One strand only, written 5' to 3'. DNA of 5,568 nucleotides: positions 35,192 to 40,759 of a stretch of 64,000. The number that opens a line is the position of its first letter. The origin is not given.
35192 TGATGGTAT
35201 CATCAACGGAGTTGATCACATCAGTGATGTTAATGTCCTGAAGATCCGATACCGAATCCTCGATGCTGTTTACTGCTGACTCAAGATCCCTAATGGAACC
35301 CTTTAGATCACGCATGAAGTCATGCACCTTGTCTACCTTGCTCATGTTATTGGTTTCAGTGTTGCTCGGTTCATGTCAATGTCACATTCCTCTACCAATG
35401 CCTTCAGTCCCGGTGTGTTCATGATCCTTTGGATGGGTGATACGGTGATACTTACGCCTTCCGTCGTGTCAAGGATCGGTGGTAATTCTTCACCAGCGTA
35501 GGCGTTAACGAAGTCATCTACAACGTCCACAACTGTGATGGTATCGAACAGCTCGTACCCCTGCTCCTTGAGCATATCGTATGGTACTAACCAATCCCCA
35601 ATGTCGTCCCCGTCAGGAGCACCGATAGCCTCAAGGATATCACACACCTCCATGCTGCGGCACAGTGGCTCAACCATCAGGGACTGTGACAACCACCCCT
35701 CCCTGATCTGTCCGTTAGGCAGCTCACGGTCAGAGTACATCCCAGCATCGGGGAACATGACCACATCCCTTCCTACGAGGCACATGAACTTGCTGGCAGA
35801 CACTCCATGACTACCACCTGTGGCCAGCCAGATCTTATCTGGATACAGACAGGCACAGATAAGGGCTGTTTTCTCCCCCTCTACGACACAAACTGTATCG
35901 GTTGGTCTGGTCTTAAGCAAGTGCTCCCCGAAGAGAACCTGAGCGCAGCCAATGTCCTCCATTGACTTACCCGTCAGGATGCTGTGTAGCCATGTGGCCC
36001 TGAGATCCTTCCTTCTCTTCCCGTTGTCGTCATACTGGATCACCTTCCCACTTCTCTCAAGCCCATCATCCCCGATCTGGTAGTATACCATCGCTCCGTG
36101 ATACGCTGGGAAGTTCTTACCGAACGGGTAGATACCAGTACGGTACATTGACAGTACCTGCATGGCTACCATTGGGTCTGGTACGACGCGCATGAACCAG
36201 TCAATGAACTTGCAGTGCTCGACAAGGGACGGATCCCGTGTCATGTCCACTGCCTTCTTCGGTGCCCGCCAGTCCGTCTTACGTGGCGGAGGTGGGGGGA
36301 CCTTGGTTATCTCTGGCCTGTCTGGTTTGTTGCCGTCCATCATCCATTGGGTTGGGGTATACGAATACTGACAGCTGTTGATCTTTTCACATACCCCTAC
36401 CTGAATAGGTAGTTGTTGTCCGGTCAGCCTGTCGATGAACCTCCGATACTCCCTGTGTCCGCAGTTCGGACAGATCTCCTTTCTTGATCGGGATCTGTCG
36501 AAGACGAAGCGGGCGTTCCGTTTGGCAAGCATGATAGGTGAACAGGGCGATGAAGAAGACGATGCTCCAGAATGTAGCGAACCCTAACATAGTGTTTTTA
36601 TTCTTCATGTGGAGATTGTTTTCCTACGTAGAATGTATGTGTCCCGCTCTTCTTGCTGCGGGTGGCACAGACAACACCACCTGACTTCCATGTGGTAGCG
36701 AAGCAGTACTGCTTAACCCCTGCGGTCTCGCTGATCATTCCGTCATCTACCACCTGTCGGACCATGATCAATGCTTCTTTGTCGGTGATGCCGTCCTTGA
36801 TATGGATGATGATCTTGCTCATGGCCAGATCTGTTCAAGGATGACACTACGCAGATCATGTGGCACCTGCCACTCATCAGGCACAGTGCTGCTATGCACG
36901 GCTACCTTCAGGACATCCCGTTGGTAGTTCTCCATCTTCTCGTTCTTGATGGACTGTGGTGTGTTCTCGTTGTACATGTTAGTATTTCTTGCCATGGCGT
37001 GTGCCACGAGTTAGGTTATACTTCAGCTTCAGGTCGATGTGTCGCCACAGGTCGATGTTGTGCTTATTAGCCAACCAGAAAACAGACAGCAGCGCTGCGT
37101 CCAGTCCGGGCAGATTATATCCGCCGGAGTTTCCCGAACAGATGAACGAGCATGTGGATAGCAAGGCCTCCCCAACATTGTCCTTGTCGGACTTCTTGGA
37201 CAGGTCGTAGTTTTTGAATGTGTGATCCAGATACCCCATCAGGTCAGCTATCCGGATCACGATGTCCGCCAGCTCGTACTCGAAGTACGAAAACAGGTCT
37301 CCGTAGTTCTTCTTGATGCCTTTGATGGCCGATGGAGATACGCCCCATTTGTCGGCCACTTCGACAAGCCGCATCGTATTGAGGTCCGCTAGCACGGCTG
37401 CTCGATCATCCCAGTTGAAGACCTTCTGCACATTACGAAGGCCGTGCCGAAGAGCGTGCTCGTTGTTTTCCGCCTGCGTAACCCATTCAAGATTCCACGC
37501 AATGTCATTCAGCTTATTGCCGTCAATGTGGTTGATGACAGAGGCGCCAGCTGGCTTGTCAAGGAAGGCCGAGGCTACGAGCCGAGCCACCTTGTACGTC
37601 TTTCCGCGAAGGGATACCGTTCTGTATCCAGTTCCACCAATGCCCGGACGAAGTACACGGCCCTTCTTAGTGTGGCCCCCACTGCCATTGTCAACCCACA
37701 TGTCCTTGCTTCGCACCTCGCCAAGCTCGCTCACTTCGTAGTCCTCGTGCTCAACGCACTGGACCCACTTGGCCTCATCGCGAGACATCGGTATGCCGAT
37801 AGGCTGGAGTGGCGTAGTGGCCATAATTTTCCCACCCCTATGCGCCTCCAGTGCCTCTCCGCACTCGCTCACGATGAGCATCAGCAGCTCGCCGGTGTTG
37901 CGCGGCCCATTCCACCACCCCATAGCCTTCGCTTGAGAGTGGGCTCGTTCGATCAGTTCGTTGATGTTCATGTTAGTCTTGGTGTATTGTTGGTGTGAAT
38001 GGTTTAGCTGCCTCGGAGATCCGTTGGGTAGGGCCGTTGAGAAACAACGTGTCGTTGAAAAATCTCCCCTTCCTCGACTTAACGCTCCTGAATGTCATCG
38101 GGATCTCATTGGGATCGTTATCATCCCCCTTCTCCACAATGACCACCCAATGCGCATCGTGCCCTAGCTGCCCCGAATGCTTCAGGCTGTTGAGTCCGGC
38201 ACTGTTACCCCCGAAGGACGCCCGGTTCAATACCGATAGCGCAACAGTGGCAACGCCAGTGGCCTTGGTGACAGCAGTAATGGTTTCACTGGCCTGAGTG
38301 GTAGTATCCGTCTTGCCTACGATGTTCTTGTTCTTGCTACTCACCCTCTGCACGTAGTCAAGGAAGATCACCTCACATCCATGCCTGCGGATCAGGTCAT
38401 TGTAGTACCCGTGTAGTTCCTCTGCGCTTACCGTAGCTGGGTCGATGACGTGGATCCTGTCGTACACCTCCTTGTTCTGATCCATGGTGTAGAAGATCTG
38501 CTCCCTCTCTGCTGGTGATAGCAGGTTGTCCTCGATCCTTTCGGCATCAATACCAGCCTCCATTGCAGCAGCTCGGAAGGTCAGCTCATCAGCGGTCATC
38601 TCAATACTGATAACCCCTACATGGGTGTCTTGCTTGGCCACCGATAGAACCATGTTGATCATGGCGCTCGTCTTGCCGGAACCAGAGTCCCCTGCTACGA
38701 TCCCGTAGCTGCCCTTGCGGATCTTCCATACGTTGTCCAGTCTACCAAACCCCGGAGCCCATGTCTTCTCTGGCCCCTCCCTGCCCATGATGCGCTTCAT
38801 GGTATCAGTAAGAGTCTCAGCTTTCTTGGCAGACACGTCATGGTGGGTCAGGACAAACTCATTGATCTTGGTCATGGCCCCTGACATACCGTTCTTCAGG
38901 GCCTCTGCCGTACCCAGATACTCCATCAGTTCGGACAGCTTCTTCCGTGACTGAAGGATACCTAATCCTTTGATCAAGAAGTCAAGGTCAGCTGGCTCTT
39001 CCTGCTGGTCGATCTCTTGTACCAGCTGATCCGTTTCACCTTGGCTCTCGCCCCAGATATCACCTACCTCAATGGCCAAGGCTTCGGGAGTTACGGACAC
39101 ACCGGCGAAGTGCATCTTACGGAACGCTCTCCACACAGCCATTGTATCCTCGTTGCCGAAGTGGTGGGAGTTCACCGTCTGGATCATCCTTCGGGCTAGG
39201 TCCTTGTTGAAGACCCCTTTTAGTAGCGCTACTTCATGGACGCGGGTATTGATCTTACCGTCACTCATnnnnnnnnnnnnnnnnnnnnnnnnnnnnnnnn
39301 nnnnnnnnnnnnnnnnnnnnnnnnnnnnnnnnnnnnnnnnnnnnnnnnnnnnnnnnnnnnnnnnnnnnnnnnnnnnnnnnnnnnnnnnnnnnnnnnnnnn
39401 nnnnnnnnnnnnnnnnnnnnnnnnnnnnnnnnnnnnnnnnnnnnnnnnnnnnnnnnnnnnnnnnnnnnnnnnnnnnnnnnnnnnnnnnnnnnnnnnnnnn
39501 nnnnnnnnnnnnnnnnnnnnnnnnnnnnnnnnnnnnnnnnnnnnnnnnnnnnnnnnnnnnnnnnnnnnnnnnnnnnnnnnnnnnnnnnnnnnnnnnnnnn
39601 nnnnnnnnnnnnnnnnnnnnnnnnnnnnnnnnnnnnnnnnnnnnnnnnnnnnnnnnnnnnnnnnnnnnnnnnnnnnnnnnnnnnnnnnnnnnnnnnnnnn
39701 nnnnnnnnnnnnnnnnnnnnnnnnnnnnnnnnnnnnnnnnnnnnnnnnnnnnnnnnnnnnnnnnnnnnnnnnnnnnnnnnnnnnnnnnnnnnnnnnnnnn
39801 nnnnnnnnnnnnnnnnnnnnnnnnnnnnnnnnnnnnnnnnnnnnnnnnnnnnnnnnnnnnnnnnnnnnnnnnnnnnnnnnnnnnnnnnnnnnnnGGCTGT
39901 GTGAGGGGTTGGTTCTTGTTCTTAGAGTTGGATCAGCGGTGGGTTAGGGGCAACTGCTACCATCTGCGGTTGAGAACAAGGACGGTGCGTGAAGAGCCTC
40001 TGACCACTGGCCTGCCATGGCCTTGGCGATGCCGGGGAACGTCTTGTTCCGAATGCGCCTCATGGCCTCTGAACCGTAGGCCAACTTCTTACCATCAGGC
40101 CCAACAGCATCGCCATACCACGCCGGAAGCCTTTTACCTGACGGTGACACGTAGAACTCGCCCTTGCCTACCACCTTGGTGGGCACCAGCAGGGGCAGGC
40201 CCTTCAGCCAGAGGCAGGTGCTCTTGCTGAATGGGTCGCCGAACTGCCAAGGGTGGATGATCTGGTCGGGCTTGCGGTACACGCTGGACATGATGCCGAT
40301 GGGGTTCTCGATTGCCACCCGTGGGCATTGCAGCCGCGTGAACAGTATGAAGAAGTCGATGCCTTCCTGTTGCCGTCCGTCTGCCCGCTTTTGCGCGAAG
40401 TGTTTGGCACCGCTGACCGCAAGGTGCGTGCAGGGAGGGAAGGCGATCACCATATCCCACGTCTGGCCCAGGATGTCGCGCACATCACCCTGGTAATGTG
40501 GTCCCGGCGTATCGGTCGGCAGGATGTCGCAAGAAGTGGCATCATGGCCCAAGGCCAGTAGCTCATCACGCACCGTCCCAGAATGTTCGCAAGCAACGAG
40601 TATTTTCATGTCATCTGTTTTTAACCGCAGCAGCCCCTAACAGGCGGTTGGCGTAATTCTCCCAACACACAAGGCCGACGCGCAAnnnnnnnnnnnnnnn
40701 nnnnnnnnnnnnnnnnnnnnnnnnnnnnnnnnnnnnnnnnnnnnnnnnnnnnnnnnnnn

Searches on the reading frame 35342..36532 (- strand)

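Call 22: search_protein_families(library=pfam, proteins=[window:35342-36532:-], max_evalue=0.01)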
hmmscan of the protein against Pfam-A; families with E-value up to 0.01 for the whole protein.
window:35342-36532:- (396 aa): 2 families
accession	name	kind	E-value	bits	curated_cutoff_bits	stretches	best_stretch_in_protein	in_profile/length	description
PF19898.4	DUF6371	-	1.1e-34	119.9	27.7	1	142-262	30-149/150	Domain of unknown function (DUF6371)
PF21957.2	Zn_ribbon_16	-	6e-15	55.4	27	1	8-65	2-61/65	Zinc beta-ribbon finger, putative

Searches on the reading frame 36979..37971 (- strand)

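Call 22: search_protein_families(library=pfam, proteins=[window:36979-37971:-], max_evalue=0.01)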
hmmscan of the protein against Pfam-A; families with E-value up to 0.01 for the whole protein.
window:36979-37971:- (330 aa): 2 families
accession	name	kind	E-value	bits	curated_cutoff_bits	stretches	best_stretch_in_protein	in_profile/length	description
PF07463.16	NUMOD4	-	6.7e-07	29.9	23.4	1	68-122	2-49/49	NUMOD4 motif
PF13392.12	HNH_3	-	4.3e-05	23.5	24.8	1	144-170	19-45/46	HNH endonuclease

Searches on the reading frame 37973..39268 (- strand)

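Call 22: search_protein_families(library=pfam, proteins=[window:37973-39268:-], max_evalue=0.01)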
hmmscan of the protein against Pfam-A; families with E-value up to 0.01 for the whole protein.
window:37973-39268:- (431 aa): 5 families
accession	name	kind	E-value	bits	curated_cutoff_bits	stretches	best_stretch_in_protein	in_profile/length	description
PF03796.21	DnaB_C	-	1.3e-26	94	27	1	173-410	5-246/255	DnaB-like helicase C terminal domain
PF13481.12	AAA_25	-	6.7e-09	36.1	27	1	183-340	30-186/195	AAA domain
PF06745.19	ATPase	-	7.8e-05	22.6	26.6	1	182-316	15-139/231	KaiC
PF13191.12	AAA_16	-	0.002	19.1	32.6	1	184-316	20-151/167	AAA ATPase domain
PF13401.12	AAA_22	-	0.0044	17.8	27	0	187-312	6-99/130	AAA domain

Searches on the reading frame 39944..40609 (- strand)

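Call 40: search_protein_families(library=phrogs, proteins=[window:39944-40609:-], max_evalue=0.00001)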
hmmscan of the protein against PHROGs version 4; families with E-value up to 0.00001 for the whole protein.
window:39944-40609:- (221 aa): 2 families
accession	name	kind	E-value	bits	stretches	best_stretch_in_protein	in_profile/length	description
phrog_757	-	other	8.3e-64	216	1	1-208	15-224/247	DNA methyltransferase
phrog_27471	-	unknown function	1.4e-30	106.3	1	97-203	7-93/93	-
